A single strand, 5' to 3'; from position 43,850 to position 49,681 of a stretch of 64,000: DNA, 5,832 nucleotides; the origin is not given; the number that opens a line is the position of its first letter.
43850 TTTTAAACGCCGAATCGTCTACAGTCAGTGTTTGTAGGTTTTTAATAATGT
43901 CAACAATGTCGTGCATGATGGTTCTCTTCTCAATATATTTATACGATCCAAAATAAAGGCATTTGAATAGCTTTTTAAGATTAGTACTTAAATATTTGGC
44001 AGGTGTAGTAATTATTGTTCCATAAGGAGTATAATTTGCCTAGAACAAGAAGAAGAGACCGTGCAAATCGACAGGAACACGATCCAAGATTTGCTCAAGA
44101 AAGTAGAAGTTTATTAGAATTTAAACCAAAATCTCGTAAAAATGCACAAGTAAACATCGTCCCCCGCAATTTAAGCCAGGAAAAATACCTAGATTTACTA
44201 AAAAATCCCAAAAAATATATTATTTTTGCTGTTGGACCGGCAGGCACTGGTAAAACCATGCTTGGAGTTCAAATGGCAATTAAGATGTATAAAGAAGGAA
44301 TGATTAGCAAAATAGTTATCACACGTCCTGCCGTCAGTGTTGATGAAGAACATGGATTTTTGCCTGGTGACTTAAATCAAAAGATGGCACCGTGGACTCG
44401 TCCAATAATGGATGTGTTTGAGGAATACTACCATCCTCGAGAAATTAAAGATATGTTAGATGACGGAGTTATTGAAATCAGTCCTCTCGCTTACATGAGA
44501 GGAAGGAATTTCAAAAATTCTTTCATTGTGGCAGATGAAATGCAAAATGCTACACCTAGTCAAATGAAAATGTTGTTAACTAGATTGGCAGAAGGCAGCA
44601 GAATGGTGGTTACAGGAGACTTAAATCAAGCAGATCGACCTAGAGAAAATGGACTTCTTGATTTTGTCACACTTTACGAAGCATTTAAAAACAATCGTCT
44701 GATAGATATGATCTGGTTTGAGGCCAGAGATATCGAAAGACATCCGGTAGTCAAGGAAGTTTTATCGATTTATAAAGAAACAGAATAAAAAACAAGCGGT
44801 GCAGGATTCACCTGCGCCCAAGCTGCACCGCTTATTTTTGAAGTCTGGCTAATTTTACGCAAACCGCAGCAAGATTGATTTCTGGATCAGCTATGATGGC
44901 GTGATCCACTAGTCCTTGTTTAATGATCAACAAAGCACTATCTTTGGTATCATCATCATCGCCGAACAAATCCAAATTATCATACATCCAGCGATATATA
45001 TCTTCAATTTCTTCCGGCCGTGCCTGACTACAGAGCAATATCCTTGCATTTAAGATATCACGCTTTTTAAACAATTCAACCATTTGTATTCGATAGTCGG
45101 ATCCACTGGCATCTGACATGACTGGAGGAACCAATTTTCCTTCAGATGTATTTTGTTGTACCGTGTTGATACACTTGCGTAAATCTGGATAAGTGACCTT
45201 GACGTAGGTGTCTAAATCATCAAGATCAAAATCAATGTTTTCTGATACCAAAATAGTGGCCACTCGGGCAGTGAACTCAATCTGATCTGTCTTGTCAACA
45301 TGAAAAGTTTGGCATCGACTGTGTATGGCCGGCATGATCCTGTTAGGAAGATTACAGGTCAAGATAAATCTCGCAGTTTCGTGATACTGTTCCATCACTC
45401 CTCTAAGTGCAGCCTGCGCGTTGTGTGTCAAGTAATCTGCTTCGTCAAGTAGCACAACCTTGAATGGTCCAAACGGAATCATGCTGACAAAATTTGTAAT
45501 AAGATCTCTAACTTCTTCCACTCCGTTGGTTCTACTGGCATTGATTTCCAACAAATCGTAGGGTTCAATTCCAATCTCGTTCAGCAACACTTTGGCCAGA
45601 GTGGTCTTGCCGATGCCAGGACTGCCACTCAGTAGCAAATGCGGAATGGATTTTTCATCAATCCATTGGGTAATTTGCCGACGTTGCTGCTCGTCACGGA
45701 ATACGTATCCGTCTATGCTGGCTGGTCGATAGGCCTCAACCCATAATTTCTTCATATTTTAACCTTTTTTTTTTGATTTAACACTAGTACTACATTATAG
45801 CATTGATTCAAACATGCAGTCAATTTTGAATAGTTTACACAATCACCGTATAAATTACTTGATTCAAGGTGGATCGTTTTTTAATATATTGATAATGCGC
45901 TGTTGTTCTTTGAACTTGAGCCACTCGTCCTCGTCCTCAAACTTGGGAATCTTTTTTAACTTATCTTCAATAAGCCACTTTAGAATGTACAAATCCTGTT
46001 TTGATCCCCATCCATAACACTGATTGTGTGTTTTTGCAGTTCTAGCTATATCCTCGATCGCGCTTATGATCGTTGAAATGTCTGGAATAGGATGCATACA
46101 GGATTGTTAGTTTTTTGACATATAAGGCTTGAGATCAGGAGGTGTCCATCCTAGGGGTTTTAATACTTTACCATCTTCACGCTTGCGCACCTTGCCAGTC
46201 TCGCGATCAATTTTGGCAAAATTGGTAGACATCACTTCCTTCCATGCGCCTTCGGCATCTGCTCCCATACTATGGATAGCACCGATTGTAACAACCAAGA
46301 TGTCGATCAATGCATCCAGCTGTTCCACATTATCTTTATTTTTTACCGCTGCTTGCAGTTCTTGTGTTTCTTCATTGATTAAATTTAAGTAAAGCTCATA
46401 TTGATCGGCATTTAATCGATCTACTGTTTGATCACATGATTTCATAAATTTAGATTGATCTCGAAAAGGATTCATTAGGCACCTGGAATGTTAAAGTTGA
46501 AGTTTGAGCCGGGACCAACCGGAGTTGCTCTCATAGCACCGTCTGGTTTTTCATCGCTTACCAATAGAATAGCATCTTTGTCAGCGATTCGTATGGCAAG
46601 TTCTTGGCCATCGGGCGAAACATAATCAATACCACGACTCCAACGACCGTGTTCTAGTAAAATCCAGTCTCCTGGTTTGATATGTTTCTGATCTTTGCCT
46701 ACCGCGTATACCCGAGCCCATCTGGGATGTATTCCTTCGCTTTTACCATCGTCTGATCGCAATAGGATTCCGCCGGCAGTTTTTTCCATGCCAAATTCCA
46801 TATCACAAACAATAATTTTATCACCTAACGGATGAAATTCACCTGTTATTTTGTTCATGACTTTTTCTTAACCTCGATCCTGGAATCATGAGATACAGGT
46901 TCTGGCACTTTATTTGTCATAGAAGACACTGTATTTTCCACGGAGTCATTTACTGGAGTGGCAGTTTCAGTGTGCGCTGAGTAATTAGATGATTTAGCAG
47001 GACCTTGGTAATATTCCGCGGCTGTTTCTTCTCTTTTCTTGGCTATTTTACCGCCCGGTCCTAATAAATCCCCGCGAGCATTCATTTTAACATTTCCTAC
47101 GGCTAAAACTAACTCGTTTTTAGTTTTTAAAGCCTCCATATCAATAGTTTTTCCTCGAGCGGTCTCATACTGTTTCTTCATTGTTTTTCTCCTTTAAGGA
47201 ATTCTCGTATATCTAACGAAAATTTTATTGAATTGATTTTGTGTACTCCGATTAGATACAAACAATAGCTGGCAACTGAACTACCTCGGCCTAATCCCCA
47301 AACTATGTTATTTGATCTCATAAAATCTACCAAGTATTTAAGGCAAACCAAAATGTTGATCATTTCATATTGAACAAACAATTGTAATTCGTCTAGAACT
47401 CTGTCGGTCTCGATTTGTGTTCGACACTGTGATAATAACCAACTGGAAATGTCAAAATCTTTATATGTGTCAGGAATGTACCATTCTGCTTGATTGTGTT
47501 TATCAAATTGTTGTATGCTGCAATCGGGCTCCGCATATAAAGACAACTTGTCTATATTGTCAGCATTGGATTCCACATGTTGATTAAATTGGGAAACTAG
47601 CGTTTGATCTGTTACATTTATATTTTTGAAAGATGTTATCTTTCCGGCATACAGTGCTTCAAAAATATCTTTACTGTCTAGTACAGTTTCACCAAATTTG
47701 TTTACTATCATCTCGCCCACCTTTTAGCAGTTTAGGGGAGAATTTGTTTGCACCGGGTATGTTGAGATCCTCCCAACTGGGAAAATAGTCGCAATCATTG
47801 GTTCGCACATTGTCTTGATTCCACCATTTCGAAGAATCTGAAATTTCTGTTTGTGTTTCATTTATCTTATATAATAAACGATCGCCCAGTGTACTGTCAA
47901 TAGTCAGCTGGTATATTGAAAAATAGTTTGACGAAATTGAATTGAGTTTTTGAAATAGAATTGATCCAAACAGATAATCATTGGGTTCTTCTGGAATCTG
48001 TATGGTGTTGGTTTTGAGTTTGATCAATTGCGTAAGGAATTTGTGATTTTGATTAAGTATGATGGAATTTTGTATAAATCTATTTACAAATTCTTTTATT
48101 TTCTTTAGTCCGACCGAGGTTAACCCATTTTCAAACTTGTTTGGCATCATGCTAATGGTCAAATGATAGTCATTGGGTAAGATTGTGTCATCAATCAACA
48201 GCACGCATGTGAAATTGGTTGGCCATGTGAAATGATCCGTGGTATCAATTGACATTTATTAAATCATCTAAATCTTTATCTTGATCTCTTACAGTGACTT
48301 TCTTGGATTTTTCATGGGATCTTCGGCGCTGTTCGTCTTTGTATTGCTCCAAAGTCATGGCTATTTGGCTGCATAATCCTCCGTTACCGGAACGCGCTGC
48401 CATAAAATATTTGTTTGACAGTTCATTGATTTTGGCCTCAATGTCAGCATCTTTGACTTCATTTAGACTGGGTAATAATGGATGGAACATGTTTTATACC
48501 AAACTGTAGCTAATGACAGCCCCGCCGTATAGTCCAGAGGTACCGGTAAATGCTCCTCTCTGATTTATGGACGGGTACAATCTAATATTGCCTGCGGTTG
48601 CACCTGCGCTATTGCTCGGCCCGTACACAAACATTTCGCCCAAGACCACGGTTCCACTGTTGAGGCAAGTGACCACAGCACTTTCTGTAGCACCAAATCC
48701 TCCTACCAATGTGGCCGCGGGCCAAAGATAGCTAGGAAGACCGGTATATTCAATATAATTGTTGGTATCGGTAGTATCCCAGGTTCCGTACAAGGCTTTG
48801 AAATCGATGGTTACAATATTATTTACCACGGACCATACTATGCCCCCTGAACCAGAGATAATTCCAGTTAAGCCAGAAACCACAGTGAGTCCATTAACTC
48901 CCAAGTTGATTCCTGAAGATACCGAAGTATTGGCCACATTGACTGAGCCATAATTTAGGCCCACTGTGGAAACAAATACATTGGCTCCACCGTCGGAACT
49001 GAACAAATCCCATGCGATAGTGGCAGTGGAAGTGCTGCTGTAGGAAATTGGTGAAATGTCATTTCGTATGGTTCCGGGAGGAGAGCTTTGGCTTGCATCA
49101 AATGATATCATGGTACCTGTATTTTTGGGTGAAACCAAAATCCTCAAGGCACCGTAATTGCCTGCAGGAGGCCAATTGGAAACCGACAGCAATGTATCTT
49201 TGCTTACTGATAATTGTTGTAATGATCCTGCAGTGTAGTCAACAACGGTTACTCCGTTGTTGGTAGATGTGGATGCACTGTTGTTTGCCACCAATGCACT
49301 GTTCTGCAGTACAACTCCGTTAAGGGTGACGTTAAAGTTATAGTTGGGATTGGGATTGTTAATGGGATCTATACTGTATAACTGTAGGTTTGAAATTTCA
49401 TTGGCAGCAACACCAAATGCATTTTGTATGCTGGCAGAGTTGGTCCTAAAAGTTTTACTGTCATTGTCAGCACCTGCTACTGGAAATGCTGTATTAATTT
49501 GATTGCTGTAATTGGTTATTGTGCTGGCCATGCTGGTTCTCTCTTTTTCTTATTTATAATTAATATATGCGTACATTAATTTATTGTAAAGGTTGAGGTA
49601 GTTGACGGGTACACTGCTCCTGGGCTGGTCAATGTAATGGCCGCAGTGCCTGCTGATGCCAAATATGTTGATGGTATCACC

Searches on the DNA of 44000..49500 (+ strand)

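Call 8: search_dna_similar(query=window:44000-49500:+, collection=phages, mode=distant, max_rows=15)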
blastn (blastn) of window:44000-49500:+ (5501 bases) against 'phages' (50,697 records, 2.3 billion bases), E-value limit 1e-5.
Records with a match: 20; places in all: 20; records where one place covers at least 80% of the query: 0.
Best place of each record, by identity: 80-90% 3; 60-80% 17.
By first word of the organism name: Pseudomonas 11; Yersinia 4; Pectobacterium 2; Cronobacter 2; Erwinia 1.
By host as written in the record: - 7; Pseudomonas aeruginosa PAO1 5; Pseudomonas aeruginosa 3; Pectobacterium carotovorum subsp. carotovorum strain CBBL19-1-37 2; Cronobacter sakazakii 2; Erwinia aphidicola B01_10 1.
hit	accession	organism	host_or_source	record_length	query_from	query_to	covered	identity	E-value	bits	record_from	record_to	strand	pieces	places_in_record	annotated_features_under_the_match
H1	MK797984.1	Pseudomonas phage vB_PaeM_PA5oct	-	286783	277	559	5%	67.2%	4e-14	89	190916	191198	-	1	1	phosphate starvation-inducible protein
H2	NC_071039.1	Pseudomonas phage vB_PaeM_PA5oct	-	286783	277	559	5%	67.2%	4e-14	89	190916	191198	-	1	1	PhoH-like phosphate starvation-inducible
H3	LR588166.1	Pseudomonas phage vB_PaeM_MIJ3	-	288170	277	559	5%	66.9%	5e-13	84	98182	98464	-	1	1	PhoH-like protein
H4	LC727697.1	Pseudomonas phage sp. 30-2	Pseudomonas aeruginosa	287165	277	559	5%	66.9%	5e-13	84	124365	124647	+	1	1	hypothetical protein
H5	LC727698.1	Pseudomonas phage sp. 30-3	Pseudomonas aeruginosa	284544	277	559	5%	66.9%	5e-13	84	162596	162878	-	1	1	hypothetical protein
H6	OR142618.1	Pseudomonas phage Callisto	Pseudomonas aeruginosa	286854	277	559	5%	66.9%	5e-13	84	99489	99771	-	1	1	PhoH-like protein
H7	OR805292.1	Pseudomonas phage Cassandra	Pseudomonas aeruginosa PAO1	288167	277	559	5%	66.9%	5e-13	84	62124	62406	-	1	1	PhoH-like phosphate starvation-inducible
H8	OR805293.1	Pseudomonas phage Deifobo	Pseudomonas aeruginosa PAO1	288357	277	559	5%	66.9%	5e-13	84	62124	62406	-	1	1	PhoH-like phosphate starvation-inducible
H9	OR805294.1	Pseudomonas phage Ettore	Pseudomonas aeruginosa PAO1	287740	277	559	5%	66.9%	5e-13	84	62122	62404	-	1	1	PhoH-like phosphate starvation-inducible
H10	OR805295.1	Pseudomonas phage Paride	Pseudomonas aeruginosa PAO1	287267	277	559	5%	66.9%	5e-13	84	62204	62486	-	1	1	PhoH-like phosphate starvation-inducible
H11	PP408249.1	Pseudomonas phage vB_Pa-PAC2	Pseudomonas aeruginosa PAO1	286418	277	559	5%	66.9%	5e-13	84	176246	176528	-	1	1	phosphate starvation-inducible protein PhoH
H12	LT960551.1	Yersinia phage fHe-Yen9-04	-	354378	3243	3402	3%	70.8%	3e-9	73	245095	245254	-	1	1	g324: hypothetical protein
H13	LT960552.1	Yersinia phage fHe-Yen9-03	-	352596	3243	3402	3%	70.8%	3e-9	73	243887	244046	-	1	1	g327: hypothetical protein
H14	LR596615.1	Yersinia phage fHe-Yen9-04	-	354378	3243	3402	3%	70.8%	3e-9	73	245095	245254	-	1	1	g324: hypothetical protein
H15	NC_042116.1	Yersinia phage fHe-Yen9-04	-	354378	3243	3402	3%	70.8%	3e-9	73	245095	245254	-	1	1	g324: DNA polymerase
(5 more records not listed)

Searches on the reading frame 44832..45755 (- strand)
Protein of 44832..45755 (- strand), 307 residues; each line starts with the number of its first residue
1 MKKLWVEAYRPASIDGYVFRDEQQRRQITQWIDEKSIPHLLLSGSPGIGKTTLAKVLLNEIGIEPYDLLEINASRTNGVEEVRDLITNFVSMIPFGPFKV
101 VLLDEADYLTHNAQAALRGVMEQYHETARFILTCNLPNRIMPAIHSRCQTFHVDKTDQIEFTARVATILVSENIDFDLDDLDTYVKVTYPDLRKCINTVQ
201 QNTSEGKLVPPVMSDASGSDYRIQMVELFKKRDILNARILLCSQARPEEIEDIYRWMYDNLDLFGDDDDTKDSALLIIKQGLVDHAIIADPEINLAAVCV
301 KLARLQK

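Call 6: search_protein_families(library=phrogs, proteins=[window:44832-45755:-], max_evalue=0.001)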
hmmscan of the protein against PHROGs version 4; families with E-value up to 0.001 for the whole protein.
window:44832-45755:- (307 aa): 5 families
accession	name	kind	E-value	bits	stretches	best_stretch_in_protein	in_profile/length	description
phrog_168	-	DNA, RNA and nucleotide metabolism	6.4e-76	257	1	2-303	8-308/314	clamp loader of DNA polymerase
phrog_5846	-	DNA, RNA and nucleotide metabolism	6.9e-28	99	1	7-203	8-203/380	clamp loader of DNA polymerase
phrog_11838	-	DNA, RNA and nucleotide metabolism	1.4e-26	94.7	1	3-260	5-265/420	clamp loader of DNA polymerase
phrog_3757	-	unknown function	0.00036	21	0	34-63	123-152/367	-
phrog_22983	-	unknown function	0.00046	20.8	1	76-152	17-95/324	-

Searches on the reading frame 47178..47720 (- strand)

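Call 6: search_protein_families(library=phrogs, proteins=[window:47178-47720:-], max_evalue=0.001)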
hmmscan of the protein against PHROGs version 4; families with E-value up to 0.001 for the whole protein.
window:47178-47720:- (180 aa): 5 families
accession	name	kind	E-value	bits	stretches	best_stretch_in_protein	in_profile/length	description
phrog_11127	-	DNA, RNA and nucleotide metabolism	1.3e-46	159.7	1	4-176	7-171/171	DNA polymerase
phrog_405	-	DNA, RNA and nucleotide metabolism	9.2e-08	31.4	1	105-169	365-429/1190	DNA polymerase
phrog_13169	-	DNA, RNA and nucleotide metabolism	2.7e-05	24.2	1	102-176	336-410/463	DNA polymerase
phrog_7513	-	unknown function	0.00019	21.4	1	114-177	382-446/461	-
phrog_11165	-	DNA, RNA and nucleotide metabolism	0.00064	18.8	1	106-176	42-112/782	DNA polymerase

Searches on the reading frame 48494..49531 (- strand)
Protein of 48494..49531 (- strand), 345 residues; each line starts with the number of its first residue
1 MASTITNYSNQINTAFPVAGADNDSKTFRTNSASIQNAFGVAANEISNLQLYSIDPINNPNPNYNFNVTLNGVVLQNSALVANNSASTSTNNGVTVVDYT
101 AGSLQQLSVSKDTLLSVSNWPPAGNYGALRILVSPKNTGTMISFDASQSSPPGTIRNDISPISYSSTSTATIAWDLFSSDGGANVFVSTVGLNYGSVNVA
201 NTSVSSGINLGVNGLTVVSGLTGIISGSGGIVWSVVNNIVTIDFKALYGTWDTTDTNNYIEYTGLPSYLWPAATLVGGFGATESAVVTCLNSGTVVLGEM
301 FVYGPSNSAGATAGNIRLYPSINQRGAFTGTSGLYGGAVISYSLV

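Call 6: search_protein_families(library=phrogs, proteins=[window:48494-49531:-], max_evalue=0.001)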
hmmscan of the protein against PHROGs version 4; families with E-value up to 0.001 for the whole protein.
window:48494-49531:- (345 aa): 1 family
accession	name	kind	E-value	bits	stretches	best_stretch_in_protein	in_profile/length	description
phrog_3104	-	unknown function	0.00048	21.3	0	173-213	25-65/69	-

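Call 79: search_protein_families(library=ncbifam, proteins=[window:48494-49531:-], max_evalue=0.01)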
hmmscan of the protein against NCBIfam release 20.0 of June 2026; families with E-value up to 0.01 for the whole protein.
window:48494-49531:- (345 aa): 0 families
